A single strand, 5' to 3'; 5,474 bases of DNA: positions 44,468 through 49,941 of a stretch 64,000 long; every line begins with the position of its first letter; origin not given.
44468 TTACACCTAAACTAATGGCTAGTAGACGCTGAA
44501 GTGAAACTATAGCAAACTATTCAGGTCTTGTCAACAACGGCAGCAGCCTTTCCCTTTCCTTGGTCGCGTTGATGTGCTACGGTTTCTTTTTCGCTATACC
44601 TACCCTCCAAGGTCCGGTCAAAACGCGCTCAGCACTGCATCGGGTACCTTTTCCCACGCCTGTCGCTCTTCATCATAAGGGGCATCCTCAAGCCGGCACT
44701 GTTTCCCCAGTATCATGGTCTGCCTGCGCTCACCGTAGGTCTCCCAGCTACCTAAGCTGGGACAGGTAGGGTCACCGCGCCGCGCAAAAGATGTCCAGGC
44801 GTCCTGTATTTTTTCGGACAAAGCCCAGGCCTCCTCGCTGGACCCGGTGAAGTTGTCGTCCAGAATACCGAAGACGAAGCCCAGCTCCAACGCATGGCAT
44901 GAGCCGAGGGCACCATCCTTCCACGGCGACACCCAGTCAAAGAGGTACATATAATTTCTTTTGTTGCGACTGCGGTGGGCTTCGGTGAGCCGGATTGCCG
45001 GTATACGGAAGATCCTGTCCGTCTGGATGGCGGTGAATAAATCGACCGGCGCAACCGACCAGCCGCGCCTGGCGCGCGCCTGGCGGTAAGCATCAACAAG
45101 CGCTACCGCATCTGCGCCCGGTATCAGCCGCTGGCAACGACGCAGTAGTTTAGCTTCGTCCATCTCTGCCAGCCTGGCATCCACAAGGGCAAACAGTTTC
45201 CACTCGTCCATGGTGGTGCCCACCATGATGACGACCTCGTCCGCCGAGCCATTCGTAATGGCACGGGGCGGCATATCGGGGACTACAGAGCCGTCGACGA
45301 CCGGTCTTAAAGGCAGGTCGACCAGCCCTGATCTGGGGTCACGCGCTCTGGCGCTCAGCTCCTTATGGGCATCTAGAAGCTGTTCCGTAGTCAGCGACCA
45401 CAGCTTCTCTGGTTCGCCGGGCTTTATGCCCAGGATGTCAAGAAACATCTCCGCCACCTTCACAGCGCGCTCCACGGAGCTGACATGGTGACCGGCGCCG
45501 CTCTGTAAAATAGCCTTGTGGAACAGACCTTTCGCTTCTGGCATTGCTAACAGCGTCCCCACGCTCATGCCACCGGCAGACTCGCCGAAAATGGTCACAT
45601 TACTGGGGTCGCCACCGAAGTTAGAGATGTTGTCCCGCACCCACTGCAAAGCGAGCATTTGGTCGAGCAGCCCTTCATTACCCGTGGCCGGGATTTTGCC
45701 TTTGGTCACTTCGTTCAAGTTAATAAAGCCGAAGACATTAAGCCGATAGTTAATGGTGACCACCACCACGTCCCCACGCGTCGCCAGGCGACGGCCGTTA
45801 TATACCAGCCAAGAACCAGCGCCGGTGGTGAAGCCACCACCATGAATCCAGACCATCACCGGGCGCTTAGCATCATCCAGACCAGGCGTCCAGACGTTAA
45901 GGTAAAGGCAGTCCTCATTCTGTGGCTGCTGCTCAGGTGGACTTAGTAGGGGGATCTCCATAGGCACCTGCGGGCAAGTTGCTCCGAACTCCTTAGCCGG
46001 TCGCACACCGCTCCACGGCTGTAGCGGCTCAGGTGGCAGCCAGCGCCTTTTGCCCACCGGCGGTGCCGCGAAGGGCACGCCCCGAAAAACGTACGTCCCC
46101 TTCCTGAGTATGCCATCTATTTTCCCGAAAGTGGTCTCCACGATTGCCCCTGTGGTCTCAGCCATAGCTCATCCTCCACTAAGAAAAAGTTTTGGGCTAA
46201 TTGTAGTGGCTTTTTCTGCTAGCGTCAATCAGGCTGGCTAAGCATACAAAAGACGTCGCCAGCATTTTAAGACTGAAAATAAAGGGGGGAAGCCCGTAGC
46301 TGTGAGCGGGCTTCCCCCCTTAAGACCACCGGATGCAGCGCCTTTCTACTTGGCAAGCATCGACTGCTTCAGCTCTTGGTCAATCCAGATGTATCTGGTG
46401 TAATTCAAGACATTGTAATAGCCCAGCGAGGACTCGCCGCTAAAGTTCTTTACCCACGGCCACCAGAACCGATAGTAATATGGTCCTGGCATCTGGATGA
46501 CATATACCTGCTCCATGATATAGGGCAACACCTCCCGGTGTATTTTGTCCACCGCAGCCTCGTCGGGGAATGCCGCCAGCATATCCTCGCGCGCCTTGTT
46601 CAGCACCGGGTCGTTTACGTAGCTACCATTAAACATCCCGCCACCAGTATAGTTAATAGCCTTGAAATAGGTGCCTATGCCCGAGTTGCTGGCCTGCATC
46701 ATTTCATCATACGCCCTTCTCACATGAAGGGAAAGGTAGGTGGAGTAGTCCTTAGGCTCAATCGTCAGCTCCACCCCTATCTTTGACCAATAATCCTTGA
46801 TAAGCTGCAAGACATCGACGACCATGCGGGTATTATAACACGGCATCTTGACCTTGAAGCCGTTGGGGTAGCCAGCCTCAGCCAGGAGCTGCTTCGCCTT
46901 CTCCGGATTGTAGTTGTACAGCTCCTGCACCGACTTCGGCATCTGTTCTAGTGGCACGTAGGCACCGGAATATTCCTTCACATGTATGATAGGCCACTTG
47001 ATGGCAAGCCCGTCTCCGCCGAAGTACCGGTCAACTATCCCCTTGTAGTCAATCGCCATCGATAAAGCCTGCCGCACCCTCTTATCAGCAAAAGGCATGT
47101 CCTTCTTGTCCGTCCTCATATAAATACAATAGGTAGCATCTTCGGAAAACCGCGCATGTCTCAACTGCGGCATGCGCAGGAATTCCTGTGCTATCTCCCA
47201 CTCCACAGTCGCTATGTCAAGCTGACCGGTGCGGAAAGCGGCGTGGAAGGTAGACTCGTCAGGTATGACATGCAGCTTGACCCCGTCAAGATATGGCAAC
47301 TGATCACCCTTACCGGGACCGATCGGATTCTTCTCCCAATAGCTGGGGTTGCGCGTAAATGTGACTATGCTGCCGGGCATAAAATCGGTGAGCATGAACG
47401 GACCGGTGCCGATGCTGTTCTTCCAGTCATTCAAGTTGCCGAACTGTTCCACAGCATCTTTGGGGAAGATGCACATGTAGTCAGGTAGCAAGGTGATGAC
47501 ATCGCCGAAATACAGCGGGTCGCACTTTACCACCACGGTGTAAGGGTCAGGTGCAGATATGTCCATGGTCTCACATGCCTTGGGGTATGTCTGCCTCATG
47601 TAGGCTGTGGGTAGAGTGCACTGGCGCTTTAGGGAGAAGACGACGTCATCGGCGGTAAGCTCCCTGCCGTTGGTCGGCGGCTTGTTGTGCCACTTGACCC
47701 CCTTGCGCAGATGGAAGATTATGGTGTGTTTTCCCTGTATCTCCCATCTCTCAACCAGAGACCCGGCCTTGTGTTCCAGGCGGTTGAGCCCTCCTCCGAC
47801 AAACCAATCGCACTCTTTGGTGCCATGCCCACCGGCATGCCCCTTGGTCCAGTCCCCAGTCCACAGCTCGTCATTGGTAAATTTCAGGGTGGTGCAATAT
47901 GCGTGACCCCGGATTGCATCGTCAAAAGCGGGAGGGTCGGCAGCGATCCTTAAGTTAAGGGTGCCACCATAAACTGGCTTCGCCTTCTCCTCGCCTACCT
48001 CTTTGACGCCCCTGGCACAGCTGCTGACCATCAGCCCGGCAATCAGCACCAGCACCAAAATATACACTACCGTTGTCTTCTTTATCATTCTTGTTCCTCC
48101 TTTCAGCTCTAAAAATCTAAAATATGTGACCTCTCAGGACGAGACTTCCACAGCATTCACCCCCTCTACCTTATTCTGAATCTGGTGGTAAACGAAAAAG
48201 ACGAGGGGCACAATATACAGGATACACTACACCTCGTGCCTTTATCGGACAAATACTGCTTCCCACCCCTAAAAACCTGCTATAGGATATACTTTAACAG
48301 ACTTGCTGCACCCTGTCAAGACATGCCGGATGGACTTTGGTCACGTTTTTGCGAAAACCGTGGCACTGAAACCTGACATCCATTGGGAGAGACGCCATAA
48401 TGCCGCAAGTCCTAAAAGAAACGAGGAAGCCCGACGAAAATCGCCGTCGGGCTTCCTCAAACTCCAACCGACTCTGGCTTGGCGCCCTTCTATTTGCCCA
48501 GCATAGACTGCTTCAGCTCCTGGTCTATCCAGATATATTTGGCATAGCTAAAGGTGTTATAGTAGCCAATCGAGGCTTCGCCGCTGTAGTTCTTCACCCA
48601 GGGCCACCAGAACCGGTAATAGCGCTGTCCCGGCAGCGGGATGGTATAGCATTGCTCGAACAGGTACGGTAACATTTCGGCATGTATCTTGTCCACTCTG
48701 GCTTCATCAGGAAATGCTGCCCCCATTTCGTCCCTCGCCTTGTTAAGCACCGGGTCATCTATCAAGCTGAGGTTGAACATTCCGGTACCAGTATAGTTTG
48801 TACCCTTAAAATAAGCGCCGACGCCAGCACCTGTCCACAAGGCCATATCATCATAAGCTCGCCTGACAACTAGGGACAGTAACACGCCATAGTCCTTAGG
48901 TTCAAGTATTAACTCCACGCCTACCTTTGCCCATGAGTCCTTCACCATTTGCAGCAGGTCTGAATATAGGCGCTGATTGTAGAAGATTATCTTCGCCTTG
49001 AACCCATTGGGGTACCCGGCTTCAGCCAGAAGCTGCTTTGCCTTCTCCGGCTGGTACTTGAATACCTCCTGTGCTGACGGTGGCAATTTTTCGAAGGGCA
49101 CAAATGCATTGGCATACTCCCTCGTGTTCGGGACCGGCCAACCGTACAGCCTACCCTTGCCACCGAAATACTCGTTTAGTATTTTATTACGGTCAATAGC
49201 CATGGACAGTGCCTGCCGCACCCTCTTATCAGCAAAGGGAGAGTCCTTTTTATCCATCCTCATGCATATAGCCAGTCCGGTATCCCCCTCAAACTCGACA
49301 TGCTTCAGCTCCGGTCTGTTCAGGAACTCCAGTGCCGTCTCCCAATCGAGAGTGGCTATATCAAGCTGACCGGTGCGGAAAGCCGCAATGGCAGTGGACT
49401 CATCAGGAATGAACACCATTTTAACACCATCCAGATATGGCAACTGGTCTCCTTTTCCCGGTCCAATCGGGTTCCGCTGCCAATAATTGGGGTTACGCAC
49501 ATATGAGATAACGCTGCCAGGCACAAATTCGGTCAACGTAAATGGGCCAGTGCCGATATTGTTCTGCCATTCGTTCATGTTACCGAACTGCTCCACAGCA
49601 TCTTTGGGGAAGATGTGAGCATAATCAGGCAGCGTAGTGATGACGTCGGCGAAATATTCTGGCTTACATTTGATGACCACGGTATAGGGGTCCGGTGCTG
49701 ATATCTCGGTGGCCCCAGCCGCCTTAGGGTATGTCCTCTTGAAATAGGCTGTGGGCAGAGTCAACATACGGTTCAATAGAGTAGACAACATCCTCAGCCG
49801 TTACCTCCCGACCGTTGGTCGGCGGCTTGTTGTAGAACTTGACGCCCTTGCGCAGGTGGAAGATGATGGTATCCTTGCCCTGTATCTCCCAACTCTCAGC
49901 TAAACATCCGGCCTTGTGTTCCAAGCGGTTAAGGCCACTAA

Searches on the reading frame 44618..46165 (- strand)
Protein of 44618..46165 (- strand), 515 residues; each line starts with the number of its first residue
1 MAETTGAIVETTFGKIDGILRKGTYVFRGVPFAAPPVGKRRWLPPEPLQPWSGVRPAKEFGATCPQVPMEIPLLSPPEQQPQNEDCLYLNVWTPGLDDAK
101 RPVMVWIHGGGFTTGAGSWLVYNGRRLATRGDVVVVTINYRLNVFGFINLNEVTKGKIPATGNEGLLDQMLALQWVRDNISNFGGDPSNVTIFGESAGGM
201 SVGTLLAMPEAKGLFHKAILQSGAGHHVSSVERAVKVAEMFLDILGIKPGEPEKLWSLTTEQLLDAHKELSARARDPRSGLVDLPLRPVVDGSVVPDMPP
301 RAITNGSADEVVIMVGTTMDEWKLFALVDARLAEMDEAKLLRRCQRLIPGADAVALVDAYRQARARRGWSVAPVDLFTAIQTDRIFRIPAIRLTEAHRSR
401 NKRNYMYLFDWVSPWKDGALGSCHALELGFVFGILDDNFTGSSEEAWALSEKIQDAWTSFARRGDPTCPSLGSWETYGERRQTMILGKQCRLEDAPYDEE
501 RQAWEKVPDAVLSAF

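Call 42: search_protein_families(library=pfam, proteins=[window:44618-46165:-], max_evalue=1e-8)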
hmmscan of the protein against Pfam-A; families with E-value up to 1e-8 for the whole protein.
window:44618-46165:- (515 aa): 3 families
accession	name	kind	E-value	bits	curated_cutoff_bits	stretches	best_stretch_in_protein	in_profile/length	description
PF00135.34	COesterase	-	1e-114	384.8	27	1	7-504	3-515/515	Carboxylesterase family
PF07859.19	Abhydrolase_3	-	2.9e-11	44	25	0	168-211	51-94/210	alpha/beta hydrolase fold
PF20434.5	BD-FAE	-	1.1e-10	41.9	26.8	1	89-219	1-119/215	BD-FAE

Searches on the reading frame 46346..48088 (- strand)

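Call 42: search_protein_families(library=pfam, proteins=[window:46346-48088:-], max_evalue=1e-8)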
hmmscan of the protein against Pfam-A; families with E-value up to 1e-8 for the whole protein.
window:46346-48088:- (580 aa): 1 family
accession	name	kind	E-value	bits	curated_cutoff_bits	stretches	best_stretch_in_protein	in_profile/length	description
PF00496.27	SBP_bac_5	-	1.3e-69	235.5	32.4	1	110-466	5-345/368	Bacterial extracellular solute-binding proteins, family 5 Middle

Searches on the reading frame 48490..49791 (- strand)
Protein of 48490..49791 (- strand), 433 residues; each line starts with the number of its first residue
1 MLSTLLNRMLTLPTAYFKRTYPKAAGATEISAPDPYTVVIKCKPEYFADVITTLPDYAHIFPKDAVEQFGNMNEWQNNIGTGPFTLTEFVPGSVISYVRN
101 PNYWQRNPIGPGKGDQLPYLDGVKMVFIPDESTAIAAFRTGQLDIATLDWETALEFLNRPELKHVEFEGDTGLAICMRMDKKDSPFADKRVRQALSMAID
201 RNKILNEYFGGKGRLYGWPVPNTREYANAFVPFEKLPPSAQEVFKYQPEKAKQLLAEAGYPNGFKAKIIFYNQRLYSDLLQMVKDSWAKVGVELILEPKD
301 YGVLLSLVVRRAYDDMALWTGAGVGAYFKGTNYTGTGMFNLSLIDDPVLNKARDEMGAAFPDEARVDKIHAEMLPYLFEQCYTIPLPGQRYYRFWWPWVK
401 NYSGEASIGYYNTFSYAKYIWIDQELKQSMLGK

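Call 42: search_protein_families(library=pfam, proteins=[window:48490-49791:-], max_evalue=1e-8)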
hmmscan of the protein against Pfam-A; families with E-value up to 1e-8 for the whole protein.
window:48490-49791:- (433 aa): 1 family
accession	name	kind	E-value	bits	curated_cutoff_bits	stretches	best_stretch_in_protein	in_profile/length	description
PF00496.27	SBP_bac_5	-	2.6e-58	198.3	32.4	1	7-318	45-344/368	Bacterial extracellular solute-binding proteins, family 5 Middle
